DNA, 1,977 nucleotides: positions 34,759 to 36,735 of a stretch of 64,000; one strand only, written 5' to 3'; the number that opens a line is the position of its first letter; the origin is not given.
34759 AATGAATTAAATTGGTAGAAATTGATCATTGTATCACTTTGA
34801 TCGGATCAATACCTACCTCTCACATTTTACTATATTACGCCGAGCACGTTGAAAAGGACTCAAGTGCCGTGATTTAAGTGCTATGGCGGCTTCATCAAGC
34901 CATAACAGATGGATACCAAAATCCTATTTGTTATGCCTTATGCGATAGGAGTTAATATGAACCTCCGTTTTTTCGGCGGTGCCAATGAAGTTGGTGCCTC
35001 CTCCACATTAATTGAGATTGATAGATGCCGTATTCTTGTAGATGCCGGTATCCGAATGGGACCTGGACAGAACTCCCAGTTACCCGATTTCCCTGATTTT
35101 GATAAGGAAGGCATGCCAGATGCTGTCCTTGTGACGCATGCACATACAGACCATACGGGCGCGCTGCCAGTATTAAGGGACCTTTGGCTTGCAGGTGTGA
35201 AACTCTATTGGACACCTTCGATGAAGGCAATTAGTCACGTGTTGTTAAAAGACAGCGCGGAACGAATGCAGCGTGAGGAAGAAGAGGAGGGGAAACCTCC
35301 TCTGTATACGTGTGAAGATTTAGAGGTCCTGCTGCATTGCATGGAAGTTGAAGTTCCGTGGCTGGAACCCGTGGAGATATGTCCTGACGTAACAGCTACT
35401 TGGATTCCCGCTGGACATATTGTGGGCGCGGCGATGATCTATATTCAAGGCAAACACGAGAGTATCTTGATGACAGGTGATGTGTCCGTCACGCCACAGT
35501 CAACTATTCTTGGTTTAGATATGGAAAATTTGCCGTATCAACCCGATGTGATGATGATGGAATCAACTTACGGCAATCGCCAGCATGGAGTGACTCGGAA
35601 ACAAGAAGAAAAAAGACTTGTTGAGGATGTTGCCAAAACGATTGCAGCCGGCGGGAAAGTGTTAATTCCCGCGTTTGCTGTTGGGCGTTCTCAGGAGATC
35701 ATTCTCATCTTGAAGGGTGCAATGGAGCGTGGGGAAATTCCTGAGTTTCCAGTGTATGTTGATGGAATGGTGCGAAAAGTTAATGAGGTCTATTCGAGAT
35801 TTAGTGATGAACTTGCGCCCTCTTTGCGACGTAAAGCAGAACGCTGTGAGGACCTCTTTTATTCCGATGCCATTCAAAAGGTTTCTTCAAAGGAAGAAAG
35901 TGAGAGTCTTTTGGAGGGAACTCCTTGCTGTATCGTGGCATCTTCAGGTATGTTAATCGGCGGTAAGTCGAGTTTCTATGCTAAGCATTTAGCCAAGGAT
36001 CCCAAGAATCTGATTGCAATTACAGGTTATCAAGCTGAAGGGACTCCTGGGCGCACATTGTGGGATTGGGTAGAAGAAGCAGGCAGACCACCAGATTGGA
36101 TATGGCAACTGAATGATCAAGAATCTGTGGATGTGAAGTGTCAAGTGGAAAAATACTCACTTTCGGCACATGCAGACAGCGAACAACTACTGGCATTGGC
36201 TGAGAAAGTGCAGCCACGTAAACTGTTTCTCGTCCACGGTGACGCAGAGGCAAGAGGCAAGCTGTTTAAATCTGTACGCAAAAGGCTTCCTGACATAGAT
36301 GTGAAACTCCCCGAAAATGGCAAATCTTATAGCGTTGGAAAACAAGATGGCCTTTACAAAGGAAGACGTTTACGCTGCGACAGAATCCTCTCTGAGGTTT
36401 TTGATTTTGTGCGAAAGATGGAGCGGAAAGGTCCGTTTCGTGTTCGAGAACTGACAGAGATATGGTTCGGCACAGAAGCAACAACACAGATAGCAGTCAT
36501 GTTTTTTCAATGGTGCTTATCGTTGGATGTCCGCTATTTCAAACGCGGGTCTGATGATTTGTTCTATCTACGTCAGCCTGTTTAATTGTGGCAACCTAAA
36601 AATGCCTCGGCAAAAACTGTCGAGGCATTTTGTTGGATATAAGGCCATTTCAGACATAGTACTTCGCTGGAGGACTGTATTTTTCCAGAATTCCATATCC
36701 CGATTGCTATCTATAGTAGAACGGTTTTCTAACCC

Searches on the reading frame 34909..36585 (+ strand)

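Call 22: search_protein_families(library=ncbifam, proteins=[window:34909-36585:+], max_evalue=1e-10)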
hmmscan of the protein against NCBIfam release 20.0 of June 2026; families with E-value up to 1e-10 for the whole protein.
window:34909-36585:+ (558 aa): 3 families
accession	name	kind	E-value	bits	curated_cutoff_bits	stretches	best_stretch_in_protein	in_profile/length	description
NF045584.1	cas14_MBL_CASP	equivalog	3.8e-93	312.9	800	1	17-485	1-449/612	type VII CRISPR-associated protein Cas14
TIGR03675.1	arCOG00543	equivalog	5.3e-92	309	580.2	1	18-473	176-627/631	beta-CASP ribonuclease aCPSF1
TIGR04122.1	Xnuc_lig_assoc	equivalog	7.1e-17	61.2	325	1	159-307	76-215/326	ligase-associated DNA damage response exonuclease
